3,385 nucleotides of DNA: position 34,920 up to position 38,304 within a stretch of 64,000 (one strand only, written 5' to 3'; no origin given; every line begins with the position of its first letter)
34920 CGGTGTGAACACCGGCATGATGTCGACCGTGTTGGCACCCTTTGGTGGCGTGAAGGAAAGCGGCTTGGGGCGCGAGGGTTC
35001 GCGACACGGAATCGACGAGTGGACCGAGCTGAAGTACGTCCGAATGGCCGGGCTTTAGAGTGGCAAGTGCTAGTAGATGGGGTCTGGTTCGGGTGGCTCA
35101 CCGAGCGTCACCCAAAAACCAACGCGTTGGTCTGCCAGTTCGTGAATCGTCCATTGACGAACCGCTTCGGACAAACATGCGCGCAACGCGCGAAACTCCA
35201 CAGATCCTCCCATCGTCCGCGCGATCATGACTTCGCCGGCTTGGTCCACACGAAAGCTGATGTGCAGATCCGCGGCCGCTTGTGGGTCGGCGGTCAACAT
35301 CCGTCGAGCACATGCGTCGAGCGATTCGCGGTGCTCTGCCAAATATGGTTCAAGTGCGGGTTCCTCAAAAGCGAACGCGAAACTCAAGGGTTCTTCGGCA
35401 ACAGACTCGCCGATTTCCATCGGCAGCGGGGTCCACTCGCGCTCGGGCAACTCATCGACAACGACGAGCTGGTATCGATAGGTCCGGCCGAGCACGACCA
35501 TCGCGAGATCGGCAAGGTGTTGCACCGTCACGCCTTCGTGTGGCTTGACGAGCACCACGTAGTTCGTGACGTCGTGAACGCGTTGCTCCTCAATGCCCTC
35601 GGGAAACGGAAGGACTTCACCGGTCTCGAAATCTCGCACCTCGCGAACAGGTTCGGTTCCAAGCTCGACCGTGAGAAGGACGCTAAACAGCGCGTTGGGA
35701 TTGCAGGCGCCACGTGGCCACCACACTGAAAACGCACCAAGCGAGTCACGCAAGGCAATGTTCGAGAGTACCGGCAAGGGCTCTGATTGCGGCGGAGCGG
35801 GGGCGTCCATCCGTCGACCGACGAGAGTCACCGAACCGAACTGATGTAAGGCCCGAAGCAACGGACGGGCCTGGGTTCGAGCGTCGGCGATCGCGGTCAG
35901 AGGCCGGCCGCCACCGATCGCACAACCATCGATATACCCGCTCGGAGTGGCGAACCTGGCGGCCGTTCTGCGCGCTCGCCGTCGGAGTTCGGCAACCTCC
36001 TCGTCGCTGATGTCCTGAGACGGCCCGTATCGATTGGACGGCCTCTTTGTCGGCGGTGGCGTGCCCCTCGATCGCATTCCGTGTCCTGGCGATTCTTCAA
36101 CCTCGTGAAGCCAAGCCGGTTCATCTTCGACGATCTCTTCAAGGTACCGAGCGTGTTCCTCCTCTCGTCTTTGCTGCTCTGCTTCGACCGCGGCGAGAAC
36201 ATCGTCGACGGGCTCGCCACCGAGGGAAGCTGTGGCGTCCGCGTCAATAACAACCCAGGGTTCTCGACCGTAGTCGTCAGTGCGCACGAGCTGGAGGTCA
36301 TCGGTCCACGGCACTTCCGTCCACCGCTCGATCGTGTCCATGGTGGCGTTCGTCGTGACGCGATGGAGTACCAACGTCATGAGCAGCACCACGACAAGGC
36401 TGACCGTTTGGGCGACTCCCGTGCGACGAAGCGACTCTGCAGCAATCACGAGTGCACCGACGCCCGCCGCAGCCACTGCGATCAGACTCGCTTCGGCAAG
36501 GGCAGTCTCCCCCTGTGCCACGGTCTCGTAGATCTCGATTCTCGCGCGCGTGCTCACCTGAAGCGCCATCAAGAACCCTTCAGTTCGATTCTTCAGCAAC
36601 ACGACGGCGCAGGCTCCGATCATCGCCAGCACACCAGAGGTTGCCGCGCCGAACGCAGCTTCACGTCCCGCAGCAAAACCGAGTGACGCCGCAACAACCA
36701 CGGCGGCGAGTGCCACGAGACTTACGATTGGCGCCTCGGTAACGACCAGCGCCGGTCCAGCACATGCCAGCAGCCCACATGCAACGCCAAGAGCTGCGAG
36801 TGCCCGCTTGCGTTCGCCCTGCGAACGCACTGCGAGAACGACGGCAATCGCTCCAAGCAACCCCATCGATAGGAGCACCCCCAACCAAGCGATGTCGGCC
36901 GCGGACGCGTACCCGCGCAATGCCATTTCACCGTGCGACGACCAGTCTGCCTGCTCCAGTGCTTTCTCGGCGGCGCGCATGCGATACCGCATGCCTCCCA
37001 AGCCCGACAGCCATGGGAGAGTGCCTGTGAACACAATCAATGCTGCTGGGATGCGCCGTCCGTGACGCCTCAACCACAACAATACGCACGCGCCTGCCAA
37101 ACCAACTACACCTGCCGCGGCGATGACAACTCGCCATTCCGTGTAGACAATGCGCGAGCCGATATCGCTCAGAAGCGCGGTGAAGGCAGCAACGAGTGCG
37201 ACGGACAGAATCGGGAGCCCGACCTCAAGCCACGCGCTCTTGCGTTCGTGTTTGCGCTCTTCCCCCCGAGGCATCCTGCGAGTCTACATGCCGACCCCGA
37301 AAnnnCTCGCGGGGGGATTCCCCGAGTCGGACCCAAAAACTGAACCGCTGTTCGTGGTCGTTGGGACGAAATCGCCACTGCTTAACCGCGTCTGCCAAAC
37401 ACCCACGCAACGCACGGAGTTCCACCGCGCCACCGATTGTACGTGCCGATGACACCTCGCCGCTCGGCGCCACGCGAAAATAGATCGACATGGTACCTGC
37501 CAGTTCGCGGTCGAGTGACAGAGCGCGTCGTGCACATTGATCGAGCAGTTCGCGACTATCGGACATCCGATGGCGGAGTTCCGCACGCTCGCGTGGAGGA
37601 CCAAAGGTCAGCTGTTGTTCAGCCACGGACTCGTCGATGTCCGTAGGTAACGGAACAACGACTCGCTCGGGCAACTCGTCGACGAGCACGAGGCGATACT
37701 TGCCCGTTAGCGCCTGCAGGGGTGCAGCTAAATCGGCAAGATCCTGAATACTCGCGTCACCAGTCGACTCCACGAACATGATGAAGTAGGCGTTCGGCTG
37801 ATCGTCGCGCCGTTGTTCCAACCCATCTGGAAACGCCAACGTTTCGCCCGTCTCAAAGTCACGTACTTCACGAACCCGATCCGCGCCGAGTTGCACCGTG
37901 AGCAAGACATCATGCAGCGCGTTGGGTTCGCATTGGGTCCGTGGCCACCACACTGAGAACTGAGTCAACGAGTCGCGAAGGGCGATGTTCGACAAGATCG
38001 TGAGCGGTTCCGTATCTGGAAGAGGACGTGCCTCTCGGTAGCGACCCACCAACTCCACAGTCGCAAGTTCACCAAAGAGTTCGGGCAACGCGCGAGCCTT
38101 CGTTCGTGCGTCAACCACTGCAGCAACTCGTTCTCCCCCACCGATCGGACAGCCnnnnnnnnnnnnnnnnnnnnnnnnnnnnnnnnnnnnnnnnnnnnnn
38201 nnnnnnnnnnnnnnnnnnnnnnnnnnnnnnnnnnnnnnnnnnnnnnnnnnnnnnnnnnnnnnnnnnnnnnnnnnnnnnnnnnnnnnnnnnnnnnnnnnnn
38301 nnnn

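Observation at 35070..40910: TetR-controlled operon: Coq4-like gene plus two tandem paralogous ~720-aa polytopic membrane proteins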

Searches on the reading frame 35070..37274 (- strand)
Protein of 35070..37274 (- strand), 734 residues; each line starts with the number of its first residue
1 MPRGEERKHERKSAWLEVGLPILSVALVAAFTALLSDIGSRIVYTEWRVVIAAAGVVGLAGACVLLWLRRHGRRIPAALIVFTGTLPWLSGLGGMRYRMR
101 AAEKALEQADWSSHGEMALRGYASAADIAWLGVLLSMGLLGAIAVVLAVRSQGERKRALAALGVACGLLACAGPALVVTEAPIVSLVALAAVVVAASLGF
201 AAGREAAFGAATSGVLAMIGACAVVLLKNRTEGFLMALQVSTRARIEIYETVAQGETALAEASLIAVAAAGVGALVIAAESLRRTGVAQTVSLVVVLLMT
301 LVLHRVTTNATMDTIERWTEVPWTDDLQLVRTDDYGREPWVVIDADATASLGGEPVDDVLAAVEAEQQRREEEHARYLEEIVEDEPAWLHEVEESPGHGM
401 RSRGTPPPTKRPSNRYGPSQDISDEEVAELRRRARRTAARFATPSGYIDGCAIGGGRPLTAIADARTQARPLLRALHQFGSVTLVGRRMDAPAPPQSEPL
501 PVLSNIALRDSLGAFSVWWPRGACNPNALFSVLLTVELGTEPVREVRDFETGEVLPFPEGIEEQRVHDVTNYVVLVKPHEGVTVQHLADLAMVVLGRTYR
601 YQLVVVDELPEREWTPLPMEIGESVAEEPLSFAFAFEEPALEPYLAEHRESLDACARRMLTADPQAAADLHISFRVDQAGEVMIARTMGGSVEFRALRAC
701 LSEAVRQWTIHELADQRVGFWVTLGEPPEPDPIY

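Call 8: search_protein_families(library=pfam, proteins=[window:35070-37274:-], max_evalue=1)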
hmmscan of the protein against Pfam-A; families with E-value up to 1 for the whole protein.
window:35070-37274:- (734 aa): 1 family
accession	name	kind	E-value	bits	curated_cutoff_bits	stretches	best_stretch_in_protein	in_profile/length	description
PF09534.15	Trp_oprn_chp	-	2.5e-05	24.6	29.6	1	45-154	39-142/180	Tryptophan-associated transmembrane protein (Trp_oprn_chp)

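Call 9: search_protein_families(library=ncbifam, proteins=[window:35070-37274:-], max_evalue=1)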
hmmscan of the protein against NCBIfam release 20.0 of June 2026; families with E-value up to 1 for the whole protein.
window:35070-37274:- (734 aa): 2 families
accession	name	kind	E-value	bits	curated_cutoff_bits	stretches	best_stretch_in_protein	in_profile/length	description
NF033768.1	myxo_SS_tail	domain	2.5e-06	27.5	40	1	644-713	9-78/92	AgmX/PglI C-terminal domain-containing protein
NF041635.1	STM3941_fam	subfamily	0.23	11.3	40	1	17-80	5-65/157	STM3941 family protein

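Call 107: search_protein_families(library=padloc, proteins=[window:35070-37274:-], max_evalue=0.001)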
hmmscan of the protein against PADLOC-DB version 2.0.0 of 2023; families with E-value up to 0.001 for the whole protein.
window:35070-37274:- (734 aa): 0 families

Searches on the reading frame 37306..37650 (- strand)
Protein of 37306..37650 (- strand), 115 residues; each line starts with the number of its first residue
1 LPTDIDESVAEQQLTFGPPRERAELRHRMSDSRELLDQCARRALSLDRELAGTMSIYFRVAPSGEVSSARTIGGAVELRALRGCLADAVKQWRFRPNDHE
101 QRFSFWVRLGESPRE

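Call 54: search_solved_structures(query=A4, max_evalue=1, show_alignments=1)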
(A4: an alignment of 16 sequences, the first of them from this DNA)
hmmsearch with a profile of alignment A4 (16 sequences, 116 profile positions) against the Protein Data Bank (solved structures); distinct sequences matched with E-value up to 1: 15.
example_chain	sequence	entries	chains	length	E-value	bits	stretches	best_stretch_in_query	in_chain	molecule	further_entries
1ihr_A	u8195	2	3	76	2.2e-05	27.5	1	51-110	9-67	TonB protein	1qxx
2gsk_B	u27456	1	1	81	3.1e-05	27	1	51-110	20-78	protein TONB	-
1u07_A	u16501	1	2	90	3.5e-05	26.9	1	51-110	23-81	TonB protein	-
8rd6_A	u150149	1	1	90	4.7e-05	26.5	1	51-113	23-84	Protein TonB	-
1xx3_A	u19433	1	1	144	0.0001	25.4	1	51-110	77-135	TonB protein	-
6i97_D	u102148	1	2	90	0.00014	25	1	45-105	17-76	Protein TonB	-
6fip_A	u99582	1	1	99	0.00017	24.6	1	45-105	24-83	Protein TonB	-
2grx_C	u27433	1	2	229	0.00024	24.2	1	51-110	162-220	Protein tonB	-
9ddo_F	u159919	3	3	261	0.00029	23.9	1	51-110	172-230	Protein TonB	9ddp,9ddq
5lw8_A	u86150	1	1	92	0.0092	19.1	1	47-101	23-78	Protein TonB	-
6sly_A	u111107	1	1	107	0.013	18.6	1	47-100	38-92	Protein TonB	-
7zc8_B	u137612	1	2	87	0.027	17.6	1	51-108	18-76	Protein TonB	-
9hi3_A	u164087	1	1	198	0.13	15.3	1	51-108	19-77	Protein TonB,Ferredoxin-1, chloroplastic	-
9ddz_A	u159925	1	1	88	0.18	14.9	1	45-99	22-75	Protein TonB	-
9dc4_T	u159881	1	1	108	0.3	14.2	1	45-99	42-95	Protein TonB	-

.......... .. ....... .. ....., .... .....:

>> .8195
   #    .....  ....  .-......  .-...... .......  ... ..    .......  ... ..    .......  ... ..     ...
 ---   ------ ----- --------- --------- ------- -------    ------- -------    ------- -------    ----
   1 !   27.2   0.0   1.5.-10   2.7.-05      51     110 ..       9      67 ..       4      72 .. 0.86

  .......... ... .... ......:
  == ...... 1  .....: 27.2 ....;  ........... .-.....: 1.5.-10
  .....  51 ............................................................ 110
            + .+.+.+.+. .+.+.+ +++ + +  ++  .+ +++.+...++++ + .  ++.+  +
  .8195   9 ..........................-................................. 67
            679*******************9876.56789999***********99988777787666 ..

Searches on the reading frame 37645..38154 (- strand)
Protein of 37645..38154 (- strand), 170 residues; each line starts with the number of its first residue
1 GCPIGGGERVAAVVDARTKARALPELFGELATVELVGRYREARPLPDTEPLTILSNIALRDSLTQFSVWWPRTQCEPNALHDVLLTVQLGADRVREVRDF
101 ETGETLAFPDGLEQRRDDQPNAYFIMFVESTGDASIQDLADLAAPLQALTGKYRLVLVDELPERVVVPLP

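Call 63: search_solved_structures(query=A5, max_evalue=10, show_alignments=2)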
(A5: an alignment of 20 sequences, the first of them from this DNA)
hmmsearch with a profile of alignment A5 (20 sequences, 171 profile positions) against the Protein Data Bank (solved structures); distinct sequences matched with E-value up to 10: 1.
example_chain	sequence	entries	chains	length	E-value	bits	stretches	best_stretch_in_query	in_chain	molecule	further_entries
3p5t_L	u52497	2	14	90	0.27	14.7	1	122-161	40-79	Cleavage and polyadenylation specificity factor subunit 6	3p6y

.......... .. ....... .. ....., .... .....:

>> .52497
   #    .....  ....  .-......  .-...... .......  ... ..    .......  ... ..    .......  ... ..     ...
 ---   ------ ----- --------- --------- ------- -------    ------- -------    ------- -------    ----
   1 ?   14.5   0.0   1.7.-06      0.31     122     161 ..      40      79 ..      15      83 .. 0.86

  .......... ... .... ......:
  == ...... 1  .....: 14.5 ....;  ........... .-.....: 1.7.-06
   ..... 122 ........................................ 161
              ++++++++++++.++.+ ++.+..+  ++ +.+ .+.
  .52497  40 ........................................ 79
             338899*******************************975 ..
